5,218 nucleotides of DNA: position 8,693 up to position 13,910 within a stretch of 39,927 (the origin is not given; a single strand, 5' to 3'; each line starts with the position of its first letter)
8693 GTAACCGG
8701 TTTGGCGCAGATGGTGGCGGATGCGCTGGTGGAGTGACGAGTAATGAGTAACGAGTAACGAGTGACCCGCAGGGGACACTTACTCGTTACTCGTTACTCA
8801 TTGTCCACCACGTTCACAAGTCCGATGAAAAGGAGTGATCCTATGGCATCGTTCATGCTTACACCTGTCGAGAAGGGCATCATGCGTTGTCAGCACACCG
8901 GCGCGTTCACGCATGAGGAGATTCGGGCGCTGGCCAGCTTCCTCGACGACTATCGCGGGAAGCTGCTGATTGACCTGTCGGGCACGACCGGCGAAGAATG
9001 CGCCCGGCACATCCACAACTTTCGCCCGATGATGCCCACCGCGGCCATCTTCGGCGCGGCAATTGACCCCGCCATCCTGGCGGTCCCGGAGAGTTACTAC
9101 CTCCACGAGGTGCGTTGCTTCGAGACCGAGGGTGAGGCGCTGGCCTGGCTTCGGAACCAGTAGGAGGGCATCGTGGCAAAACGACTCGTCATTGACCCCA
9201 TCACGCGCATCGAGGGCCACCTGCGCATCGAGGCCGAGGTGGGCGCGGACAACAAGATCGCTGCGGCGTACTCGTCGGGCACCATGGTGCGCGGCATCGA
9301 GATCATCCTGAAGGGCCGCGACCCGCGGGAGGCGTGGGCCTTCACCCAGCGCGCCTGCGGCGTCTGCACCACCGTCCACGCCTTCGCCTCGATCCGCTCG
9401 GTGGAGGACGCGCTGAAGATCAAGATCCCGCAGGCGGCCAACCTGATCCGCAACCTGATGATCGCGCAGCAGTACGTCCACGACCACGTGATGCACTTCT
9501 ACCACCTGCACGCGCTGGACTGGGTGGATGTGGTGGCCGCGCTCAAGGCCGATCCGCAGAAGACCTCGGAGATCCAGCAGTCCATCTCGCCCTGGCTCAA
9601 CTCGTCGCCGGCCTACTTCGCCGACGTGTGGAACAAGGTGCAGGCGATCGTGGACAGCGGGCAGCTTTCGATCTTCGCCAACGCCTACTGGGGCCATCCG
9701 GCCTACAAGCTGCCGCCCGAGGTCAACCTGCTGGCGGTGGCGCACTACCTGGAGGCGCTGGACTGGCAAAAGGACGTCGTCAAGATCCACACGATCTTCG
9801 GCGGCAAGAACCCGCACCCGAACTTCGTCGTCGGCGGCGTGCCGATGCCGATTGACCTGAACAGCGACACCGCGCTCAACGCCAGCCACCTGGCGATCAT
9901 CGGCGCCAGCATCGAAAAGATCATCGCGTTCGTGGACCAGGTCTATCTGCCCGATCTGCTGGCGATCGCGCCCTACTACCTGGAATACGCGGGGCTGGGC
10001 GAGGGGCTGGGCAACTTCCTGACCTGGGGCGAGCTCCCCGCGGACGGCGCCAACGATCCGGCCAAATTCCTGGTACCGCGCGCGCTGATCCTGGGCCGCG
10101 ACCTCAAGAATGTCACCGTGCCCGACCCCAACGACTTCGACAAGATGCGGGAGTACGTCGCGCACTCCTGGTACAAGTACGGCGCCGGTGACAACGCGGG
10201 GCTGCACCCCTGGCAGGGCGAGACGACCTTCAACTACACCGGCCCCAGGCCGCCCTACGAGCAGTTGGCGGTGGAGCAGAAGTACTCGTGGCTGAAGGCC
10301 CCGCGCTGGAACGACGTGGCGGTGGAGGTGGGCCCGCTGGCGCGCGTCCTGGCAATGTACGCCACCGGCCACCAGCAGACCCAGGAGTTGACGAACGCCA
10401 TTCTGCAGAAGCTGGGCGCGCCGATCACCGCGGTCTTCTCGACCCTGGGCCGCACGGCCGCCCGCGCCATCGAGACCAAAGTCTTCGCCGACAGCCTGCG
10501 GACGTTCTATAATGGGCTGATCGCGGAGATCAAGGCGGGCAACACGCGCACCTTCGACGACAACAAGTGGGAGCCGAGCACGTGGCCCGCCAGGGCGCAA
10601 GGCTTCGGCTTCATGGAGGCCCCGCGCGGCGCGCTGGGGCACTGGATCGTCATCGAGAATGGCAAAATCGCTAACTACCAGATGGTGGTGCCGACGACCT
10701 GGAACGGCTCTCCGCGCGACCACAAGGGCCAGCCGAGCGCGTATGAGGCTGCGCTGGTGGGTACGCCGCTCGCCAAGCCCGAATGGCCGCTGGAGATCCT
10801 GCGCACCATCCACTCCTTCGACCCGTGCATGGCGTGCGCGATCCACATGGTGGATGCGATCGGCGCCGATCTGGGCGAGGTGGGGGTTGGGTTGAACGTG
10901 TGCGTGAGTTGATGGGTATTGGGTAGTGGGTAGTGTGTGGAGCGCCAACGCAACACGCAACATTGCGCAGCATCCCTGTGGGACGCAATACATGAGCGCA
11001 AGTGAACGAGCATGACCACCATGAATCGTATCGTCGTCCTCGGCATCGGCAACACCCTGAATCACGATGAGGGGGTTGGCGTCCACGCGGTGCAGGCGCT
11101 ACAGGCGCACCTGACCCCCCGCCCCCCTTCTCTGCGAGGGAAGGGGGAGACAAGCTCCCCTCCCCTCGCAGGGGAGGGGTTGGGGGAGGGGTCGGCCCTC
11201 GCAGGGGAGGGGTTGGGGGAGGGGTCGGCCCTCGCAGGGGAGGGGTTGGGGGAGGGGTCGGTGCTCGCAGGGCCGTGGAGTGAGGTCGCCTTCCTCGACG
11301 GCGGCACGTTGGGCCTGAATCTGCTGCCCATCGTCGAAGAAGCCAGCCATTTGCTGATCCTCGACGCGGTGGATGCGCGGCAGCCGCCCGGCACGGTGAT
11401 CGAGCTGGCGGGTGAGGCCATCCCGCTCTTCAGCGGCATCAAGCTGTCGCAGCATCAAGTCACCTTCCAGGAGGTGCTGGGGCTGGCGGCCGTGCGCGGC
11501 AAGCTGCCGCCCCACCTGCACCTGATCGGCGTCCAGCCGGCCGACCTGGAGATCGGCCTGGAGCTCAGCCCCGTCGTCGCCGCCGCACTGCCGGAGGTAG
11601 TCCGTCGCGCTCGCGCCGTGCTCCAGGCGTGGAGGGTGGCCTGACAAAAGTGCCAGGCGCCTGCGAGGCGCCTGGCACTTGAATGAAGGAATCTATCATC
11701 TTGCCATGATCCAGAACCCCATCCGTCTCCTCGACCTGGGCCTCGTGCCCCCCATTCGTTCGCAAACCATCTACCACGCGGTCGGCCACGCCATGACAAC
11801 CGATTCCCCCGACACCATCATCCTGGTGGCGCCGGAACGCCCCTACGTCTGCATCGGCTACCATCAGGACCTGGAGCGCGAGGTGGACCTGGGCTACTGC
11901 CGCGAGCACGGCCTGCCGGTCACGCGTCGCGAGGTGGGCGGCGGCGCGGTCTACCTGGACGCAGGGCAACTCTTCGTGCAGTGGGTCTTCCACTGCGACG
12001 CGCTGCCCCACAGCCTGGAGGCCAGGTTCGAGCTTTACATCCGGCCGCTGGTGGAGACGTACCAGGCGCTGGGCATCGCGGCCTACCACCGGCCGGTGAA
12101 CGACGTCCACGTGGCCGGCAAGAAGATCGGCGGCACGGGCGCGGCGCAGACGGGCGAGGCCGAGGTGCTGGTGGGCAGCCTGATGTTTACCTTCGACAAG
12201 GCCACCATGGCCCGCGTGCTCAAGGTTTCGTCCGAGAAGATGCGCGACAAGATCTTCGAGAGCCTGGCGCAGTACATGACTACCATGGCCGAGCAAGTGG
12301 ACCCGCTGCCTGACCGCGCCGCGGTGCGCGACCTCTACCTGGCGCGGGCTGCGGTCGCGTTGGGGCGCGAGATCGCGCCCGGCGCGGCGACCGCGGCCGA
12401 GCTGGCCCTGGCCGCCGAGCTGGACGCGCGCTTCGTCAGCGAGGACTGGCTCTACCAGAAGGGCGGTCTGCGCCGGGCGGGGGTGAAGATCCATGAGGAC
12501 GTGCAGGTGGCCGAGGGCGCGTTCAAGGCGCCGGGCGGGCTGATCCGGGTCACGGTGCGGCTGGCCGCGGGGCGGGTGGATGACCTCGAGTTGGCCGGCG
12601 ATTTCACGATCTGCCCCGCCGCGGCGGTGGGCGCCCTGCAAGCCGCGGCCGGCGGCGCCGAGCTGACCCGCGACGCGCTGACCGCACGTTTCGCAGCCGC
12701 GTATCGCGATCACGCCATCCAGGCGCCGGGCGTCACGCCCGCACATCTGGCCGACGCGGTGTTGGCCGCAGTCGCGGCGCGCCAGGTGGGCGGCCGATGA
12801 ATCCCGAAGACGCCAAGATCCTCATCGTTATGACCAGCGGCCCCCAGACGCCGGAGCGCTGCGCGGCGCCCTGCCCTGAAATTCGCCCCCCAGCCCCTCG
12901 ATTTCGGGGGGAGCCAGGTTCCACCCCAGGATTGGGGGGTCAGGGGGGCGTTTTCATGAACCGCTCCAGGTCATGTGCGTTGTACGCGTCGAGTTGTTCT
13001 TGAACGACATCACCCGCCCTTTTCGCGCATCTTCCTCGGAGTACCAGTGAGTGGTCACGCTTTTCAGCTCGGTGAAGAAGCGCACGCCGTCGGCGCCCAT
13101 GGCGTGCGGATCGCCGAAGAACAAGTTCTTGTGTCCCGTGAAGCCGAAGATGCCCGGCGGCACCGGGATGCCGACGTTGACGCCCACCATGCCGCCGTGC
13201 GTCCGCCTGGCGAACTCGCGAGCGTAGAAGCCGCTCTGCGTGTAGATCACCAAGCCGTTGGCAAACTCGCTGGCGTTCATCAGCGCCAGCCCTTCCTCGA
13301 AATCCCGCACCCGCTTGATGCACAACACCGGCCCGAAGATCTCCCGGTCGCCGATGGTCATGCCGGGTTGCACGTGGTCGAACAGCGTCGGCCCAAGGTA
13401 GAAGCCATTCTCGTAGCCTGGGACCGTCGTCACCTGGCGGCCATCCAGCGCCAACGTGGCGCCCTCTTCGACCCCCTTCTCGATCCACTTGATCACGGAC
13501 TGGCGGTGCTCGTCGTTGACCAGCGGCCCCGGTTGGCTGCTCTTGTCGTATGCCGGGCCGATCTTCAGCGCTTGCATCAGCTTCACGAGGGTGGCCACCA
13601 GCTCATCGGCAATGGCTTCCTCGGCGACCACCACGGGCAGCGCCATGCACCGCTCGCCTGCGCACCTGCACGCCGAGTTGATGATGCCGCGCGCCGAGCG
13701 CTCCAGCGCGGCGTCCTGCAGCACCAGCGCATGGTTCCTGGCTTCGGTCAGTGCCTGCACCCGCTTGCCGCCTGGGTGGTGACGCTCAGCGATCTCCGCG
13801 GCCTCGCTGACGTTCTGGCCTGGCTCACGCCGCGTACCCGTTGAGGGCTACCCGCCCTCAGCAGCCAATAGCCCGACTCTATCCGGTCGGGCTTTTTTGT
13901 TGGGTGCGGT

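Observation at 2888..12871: Isp-type [NiFe]-hydrogenase embedded in a TusA/DsrE/lipoate-binding-protein/lipoate-ligase module: candidate H2-driven protein-bound sulfur or disulfide reductase system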

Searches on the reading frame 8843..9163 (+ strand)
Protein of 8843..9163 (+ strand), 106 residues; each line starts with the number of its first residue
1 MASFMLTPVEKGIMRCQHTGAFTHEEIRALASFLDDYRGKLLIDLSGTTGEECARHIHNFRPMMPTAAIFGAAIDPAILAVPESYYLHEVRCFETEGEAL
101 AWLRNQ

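Call 62: find_homologous_proteins(query=window:8843-9163:+, max_evalue=0.00001)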
Query window:8843-9163:+ (106 aa): 549 proteins with E <= 0.00001 among 551 candidates; the best 120 are listed.
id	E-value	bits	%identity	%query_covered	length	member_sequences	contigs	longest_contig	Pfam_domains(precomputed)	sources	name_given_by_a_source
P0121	1.5e-59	217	92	100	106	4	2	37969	-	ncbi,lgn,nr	ncbi:MAG: hypothetical protein NT169_02210 [Chloroflexi bacterium]|nr:hypothetical protein [Chlorofl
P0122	1.5e-57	210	91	100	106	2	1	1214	-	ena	-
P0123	3.8e-57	209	90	100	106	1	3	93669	PF11964.14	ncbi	-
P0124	4.8e-57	208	88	100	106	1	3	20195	-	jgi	jgi:hypothetical protein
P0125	1.1e-56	207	90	100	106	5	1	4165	PF11964.14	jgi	jgi:hypothetical protein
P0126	4.8e-56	205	87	100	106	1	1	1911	-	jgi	jgi:hypothetical protein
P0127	1.0e-55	204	85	100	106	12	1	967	-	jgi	-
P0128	1.0e-55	204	85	100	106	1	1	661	-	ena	-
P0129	1.3e-55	204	88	100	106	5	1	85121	PF11964.14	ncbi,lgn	-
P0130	3.4e-54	199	86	100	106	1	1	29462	-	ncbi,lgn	-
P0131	3.4e-54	199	85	100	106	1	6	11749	-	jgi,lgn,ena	jgi:hypothetical protein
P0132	1.3e-53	197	82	100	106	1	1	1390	-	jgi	jgi:hypothetical protein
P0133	1.7e-53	197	85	100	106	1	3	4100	-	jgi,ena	jgi:hypothetical protein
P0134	2.7e-53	196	83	100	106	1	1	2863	-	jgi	jgi:hypothetical protein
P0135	5.3e-53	195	83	100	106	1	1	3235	-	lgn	-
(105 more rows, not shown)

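Call 70: predict_structure(alignment_id=A2)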
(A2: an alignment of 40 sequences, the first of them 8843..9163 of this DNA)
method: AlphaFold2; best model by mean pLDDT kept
length: 106 residues; sequences in the alignment: 40
mean_pLDDT: 89.2   pTM: 0.83
mean pLDDT of the five models: 89.2, 89.2, 88.7, 87.4, 86.6
residues with pLDDT >= 90: 62; 70-90: 38; 50-70: 6; < 50: 0
segments of 3 or more residues with pLDDT < 50: none
pLDDT, mean of each block of 10 residues (from residue 1): 88 93 91 93 91 87 92 85 73 95 96
secondary structure, 60 per line:
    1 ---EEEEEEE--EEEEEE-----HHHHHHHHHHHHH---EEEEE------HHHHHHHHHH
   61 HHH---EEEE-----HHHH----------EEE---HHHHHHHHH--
elements in order: E4-10 E13-18 H24-36 E40-44 H51-63 E67-70 H76-79 E90-92 H96-104

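Call 73: fold_search(model_id=the predicted structure, library=pdb)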
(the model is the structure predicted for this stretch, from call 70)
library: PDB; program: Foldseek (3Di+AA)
matches with E <= 10: 437; with E <= 0.001: 0
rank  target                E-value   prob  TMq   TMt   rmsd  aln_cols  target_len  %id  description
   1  8ih8_A                3.5e-03  0.99  0.49  0.46   6.9       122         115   14  anti-sigmaF factor and Anti-sigmaF factor antagonist complex(usfx-RsfB) (released 2024-02-28)
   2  9ias_A                4.5e-03  1.00  0.54  0.14   6.7       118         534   15  Sulfate transporter SLC26A11 in nanodiscs with nanobody Nb4 (released 2026-03-04)
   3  8ih8_B                8.2e-03  0.98  0.48  0.44   6.9       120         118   12  anti-sigmaF factor and Anti-sigmaF factor antagonist complex(usfx-RsfB) (released 2024-02-28)
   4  9iar_A                8.7e-03  0.99  0.54  0.14   6.5       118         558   15  Sulfate transporter SLC26A11 in nanodiscs with nanobody Nb11 (released 2026-03-04)
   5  2q3l_B                1.1e-02  0.99  0.57  0.51   4.5       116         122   17  CRYSTAL STRUCTURE OF AN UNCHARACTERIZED PROTEIN FROM DUF3478 FAMILY WITH A SPOIIAA-LIKE FOLD (SHEW_3102) FROM SHEWANEL (released 2007-06-12)
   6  6jhk_B                2.0e-02  0.99  0.58  0.54   4.8       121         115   12  Crystal Structure of Bacillus subtilis RsbS (released 2019-09-11)
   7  1tid_D                2.0e-02  0.96  0.52  0.47   7.3       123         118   15  Crystal Structures of the ADP and ATP bound forms of the Bacillus Anti-sigma factor SpoIIAB in complex with the Anti-a (released 2004-06-15)
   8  1tid_B                2.0e-02  0.96  0.52  0.47   7.3       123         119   15  Crystal Structures of the ADP and ATP bound forms of the Bacillus Anti-sigma factor SpoIIAB in complex with the Anti-a (released 2004-06-15)
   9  6jhk_A                2.6e-02  0.97  0.54  0.50   6.9       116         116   11  Crystal Structure of Bacillus subtilis RsbS (released 2019-09-11)
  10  4hyl_A                2.6e-02  0.96  0.51  0.48   6.5       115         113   16  The crystal structure of an anti-sigma-factor antagonist from Haliangium ochraceum DSM 14365 (released 2012-11-28)
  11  1til_B                2.6e-02  0.95  0.51  0.47   6.2       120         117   14  Crystal Structures of the ADP and ATP bound forms of the Bacillus Anti-sigma factor SpoIIAB in complex with the Anti-a (released 2004-06-15)
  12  7b0u_0                3.4e-02  0.97  0.58  0.27   4.8       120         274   18  Stressosome complex from Listeria innocua (released 2021-12-01)
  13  3zxn_A                4.4e-02  0.98  0.61  0.56   4.6       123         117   15  Moorella thermoacetica RsbS S58E (released 2012-02-22)
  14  6qcm_A                4.4e-02  0.94  0.56  0.51   6.6       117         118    8  Cryo em structure of the Listeria stressosome (released 2019-08-21)
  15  1h4z                  4.7e-02  0.94  0.54  0.53   5.9       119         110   10  Structure of the Anti-Sigma Factor Antagonist SpoIIAA in its Unphosphorylated Form (released 2001-07-06)
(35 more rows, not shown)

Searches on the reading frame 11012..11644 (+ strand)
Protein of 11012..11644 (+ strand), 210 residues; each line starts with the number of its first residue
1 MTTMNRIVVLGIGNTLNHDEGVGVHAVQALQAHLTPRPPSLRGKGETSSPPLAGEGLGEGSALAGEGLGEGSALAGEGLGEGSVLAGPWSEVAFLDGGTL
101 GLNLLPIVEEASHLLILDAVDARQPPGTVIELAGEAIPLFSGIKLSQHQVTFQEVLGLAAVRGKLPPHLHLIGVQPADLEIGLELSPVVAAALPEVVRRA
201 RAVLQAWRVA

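Call 4: search_protein_families(library=pfam, proteins=[window:11012-11644:+], max_evalue=0.01)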
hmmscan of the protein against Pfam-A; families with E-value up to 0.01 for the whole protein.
window:11012-11644:+ (210 aa): 1 family
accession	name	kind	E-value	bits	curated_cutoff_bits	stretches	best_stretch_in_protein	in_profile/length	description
PF01750.23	HycI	-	2.3e-26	92.6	23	1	91-199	16-126/130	Hydrogenase maturation protease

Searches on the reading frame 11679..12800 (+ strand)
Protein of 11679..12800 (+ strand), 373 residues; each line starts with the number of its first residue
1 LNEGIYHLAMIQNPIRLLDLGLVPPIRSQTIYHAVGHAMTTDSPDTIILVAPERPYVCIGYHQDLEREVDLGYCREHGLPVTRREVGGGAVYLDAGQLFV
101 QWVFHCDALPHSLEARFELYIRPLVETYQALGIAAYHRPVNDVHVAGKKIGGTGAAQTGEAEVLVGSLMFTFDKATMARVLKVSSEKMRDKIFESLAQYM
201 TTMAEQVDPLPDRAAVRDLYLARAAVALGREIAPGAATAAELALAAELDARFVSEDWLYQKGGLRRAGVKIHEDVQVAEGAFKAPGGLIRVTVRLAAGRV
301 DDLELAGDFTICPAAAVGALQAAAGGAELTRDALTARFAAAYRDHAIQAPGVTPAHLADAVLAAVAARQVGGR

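Call 4: search_protein_families(library=pfam, proteins=[window:11679-12800:+], max_evalue=0.01)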
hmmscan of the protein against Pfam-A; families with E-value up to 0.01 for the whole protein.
window:11679-12800:+ (373 aa): 1 family
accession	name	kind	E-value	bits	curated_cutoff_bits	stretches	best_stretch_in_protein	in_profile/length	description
PF21948.1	LplA-B_cat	-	3.7e-35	122.1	27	1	41-218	19-193/200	Lipoyl protein ligase A/B catalytic domain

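Call 6: search_protein_families(library=ncbifam, proteins=[window:11679-12800:+], max_evalue=0.01)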
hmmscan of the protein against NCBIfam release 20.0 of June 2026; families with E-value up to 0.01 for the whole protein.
window:11679-12800:+ (373 aa): 5 families
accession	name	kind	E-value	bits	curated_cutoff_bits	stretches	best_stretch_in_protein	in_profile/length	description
TIGR00545.2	lipoyltrans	equivalog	2.1e-34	119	280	1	34-340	16-308/328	lipoate--protein ligase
NF053790.1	LplA_LipA_fuse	exception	1.2e-29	103.4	800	1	28-340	14-305/606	bifunctional lipoate--protein ligase/lipoyl synthase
NF053751.1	LplAB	exception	1.8e-27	96.2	550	2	51-259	137-345/348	lipoate-protein ligase LplAB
NF053750.1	LplA_large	exception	7.7e-23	81.1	480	1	41-260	27-247/248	lipoate-protein ligase large subunit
NF053749.1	LplB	equivalog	2.6e-11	43.6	65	1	280-364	1-85/86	lipoate-protein ligase small subunit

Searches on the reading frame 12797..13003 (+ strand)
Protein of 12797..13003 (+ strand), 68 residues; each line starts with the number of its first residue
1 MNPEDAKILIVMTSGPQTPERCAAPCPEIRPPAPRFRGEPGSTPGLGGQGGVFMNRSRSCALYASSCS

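Call 4: search_protein_families(library=pfam, proteins=[window:12797-13003:+], max_evalue=0.01)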
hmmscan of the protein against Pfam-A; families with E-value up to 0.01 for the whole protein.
window:12797-13003:+ (68 aa): 0 families

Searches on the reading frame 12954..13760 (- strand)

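Call 4: search_protein_families(library=pfam, proteins=[window:12954-13760:-], max_evalue=0.01)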
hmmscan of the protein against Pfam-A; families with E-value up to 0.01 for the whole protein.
window:12954-13760:- (268 aa): 1 family
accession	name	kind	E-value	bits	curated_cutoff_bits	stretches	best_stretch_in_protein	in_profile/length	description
PF00171.27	Aldedh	-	1.2e-55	189.4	23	1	6-235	237-461/461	Aldehyde dehydrogenase family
